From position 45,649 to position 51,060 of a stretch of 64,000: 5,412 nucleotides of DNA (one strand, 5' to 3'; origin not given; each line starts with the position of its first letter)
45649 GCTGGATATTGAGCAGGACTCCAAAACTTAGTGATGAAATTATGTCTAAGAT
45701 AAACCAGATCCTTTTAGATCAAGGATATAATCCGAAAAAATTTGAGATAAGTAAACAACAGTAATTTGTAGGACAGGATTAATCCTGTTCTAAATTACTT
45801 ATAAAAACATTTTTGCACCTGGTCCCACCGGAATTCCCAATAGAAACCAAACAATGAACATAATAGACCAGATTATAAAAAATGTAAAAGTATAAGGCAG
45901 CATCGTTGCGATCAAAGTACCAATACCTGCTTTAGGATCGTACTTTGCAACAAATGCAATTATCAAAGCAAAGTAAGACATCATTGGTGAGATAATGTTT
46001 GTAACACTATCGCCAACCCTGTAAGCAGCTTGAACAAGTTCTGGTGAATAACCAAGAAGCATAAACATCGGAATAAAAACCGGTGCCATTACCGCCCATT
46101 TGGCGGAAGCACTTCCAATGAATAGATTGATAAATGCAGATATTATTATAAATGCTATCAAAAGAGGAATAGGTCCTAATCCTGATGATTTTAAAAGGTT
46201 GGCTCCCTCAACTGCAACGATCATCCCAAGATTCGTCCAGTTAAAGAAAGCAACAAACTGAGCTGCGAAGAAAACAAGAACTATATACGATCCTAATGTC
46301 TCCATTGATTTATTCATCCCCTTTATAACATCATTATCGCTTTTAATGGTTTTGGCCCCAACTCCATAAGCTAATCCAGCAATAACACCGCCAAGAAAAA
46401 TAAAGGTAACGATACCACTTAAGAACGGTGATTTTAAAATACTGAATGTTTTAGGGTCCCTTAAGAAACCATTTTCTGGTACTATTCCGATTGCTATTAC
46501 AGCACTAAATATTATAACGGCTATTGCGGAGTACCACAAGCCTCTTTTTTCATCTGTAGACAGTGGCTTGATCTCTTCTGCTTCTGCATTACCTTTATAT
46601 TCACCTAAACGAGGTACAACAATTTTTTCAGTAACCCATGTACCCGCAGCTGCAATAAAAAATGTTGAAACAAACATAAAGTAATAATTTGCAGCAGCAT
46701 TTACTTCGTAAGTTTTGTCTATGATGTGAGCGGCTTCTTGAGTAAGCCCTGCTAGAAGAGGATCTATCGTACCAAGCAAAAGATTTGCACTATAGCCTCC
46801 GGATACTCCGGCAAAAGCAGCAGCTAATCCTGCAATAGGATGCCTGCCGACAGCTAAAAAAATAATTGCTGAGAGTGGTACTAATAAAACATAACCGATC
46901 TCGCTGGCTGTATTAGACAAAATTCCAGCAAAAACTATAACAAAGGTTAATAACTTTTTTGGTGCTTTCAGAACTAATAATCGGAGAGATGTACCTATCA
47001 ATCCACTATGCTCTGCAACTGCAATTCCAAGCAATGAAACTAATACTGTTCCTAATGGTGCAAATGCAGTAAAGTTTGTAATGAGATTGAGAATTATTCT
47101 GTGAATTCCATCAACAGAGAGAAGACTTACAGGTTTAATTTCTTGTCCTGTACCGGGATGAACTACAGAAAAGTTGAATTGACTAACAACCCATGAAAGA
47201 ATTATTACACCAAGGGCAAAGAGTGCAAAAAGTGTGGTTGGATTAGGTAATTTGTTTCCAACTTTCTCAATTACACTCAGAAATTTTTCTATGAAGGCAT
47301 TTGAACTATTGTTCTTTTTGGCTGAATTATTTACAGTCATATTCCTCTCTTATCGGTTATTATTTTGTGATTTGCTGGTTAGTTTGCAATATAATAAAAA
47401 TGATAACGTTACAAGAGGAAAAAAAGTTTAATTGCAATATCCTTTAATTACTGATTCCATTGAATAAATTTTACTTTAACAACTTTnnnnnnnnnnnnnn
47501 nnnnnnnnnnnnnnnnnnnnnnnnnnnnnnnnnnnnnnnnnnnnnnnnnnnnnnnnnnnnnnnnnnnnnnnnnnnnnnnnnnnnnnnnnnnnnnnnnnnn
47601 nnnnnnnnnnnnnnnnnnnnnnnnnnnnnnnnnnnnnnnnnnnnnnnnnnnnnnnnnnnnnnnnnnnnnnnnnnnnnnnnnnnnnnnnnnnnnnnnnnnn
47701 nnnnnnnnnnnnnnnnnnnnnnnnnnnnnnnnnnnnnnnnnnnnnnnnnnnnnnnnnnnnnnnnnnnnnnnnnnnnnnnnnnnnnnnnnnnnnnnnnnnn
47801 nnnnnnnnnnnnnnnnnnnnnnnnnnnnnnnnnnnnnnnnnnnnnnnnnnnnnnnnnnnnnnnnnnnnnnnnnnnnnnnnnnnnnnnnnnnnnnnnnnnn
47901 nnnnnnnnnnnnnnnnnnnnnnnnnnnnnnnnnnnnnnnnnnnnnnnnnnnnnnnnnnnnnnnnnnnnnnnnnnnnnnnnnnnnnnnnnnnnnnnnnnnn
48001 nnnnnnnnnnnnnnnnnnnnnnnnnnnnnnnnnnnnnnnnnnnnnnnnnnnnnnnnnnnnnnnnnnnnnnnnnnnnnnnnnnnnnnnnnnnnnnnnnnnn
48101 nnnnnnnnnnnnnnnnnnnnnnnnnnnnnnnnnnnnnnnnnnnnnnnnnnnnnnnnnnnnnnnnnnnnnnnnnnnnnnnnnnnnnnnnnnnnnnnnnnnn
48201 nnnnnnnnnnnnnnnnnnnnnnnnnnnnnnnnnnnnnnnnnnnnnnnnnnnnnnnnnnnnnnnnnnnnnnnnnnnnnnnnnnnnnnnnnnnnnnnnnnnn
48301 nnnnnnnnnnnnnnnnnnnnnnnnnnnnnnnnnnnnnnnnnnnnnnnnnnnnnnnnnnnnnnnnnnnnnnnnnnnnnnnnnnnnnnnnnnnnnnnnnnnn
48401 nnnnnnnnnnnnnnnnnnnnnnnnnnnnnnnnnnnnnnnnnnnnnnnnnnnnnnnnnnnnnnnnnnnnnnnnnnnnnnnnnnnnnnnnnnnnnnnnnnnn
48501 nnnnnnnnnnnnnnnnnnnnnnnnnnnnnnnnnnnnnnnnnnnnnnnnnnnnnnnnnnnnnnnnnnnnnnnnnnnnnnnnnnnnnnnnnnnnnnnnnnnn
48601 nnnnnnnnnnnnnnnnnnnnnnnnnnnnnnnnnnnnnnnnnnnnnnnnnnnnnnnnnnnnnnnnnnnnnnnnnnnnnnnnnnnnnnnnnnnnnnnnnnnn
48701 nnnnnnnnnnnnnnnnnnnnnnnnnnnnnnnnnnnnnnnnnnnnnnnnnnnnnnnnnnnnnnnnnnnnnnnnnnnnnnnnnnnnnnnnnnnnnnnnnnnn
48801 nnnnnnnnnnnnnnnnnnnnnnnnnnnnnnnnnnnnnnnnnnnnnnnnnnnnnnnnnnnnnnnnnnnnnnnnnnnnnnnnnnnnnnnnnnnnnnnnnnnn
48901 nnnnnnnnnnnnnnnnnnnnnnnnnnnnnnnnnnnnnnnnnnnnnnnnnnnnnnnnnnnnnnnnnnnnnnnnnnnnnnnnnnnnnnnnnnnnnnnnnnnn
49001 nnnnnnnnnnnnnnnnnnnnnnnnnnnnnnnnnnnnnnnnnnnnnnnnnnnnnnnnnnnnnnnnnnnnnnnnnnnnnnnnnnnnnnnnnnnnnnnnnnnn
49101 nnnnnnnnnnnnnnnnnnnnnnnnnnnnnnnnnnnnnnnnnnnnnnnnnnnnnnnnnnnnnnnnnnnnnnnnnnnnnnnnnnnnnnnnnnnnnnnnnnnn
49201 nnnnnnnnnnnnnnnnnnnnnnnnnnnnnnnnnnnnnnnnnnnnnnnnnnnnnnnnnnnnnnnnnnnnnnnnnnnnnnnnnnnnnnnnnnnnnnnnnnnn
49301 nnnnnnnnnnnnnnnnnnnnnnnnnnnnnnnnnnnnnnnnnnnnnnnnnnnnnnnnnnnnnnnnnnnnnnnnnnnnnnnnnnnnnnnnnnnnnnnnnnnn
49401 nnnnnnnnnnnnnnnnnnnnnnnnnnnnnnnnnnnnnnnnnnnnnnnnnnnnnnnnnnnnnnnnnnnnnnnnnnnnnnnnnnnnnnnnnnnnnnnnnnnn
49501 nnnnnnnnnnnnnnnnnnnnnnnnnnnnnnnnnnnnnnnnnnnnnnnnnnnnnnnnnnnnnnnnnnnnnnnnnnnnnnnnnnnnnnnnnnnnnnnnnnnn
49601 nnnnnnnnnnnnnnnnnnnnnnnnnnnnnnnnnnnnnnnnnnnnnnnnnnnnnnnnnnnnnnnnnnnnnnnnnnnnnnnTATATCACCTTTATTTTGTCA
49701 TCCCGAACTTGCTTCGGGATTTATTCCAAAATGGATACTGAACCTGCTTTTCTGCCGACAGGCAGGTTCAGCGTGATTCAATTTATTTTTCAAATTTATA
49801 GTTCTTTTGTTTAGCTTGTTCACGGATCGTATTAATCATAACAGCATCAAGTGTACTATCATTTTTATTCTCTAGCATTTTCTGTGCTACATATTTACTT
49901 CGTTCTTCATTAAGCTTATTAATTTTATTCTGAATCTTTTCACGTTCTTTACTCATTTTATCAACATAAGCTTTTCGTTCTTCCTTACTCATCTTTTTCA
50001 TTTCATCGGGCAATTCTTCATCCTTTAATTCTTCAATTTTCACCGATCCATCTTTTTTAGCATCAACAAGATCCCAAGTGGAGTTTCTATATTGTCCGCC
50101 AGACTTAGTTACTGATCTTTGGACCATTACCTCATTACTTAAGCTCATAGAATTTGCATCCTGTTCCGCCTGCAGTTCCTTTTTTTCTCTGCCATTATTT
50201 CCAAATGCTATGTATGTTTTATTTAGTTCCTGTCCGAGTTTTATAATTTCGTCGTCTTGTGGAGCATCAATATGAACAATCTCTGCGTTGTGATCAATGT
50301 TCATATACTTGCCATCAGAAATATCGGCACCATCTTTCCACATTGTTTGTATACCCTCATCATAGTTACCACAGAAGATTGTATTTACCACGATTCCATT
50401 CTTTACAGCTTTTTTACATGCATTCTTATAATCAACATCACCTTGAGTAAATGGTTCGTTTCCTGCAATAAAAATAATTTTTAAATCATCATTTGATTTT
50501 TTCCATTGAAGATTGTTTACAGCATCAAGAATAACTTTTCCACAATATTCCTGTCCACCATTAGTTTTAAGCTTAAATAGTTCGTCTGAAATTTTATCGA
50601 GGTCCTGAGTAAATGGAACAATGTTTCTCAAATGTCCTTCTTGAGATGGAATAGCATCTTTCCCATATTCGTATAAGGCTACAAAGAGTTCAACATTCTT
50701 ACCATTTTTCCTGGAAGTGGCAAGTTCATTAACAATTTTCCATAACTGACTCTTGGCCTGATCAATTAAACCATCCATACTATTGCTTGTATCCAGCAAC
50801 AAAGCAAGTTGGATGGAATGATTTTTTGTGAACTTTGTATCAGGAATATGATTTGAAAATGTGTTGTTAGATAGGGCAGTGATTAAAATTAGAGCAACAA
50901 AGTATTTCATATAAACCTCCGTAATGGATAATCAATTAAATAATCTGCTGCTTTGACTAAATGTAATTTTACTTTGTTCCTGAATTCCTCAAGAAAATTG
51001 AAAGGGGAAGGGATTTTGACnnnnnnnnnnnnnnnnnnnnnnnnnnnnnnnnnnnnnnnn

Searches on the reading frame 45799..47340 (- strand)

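Call 79: search_protein_families(library=pfam, proteins=[window:45799-47340:-], max_evalue=0.0001)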
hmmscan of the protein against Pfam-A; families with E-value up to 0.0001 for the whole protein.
window:45799-47340:- (513 aa): 4 families
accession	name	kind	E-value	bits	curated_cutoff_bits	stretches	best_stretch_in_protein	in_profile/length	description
PF03806.19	ABG_transport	-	1.1e-207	690.7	27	1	19-512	1-501/502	AbgT putative transporter family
PF03606.21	DcuC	-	1.7e-07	30.6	23.1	1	36-470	6-435/461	C4-dicarboxylate anaerobic carrier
PF02667.20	SCFA_trans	-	6.9e-06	25.8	27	1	398-486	360-445/453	Short chain fatty acid transporter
PF03553.21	Na_H_antiporter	-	2e-05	24.4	23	1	222-498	35-301/303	Na+/H+ antiporter family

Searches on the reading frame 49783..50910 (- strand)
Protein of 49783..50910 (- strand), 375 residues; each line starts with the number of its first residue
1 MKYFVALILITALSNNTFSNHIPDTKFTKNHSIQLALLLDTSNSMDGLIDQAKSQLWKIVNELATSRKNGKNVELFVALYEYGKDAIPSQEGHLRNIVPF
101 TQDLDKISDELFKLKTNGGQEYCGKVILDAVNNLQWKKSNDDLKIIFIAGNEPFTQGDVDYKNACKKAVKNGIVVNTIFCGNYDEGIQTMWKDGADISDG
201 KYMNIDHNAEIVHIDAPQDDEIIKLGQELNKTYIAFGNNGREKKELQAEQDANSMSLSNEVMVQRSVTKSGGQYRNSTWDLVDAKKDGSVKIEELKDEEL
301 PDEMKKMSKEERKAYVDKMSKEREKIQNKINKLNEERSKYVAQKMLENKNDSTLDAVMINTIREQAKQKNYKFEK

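Call 5: search_protein_families(library=pfam, proteins=[window:49783-50910:-], max_evalue=0.01)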
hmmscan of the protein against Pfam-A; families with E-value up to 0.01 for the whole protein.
window:49783-50910:- (375 aa): 3 families
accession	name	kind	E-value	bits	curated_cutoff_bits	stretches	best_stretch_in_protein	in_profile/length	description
PF13519.12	VWA_2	-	2.5e-05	25.3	27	1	36-149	2-104/107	von Willebrand factor type A domain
PF23404.1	FAZ1_C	-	0.0032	18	27.6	0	317-339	5-27/35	FAZ1, C-terminal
PF25106.1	VWA_4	-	0.0037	17.3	27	0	35-82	2-45/169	von Willebrand factor A domain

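Call 6: search_protein_families(library=ncbifam, proteins=[window:49783-50910:-], max_evalue=0.01)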
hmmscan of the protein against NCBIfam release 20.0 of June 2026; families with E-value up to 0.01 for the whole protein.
window:49783-50910:- (375 aa): 0 families
